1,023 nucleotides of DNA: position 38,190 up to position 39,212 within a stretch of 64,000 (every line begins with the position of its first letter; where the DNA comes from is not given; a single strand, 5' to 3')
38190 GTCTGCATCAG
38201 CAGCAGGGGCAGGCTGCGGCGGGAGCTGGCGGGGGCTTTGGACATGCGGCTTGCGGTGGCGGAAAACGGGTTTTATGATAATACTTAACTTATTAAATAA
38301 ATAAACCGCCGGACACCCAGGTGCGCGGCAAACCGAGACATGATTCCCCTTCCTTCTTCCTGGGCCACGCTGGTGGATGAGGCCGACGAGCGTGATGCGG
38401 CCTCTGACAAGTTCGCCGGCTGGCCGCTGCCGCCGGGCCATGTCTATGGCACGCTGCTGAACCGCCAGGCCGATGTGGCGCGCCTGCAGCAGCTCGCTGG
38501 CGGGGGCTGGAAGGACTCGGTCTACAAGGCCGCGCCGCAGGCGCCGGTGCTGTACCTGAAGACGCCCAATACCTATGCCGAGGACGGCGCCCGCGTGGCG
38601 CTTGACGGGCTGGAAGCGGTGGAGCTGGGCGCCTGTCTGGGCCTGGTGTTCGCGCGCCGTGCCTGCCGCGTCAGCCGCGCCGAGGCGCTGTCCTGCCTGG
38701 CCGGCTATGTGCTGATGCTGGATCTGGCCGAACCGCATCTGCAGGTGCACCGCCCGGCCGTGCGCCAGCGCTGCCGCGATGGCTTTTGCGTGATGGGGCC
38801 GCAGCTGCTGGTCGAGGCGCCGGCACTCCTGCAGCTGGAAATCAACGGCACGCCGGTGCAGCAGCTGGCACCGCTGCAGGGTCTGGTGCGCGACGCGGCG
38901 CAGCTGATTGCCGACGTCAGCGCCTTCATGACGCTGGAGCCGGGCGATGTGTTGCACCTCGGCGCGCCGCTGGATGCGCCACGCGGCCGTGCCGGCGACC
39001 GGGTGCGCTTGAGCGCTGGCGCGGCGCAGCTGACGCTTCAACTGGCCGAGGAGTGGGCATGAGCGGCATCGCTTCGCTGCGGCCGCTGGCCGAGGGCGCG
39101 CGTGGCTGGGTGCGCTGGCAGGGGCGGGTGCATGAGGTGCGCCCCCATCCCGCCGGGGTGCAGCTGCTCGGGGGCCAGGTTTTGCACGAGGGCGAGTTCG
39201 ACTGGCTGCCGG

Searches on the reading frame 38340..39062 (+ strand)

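Call 48: search_protein_families(library=pfam, proteins=[window:38340-39062:+], max_evalue=0.001)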
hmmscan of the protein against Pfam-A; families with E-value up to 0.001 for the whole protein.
window:38340-39062:+ (240 aa): 1 family
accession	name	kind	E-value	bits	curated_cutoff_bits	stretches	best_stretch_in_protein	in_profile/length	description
PF01557.24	FAA_hydrolase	-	2.1e-25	90.1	23.9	1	36-226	3-203/214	Fumarylacetoacetate (FAA) hydrolase C-terminal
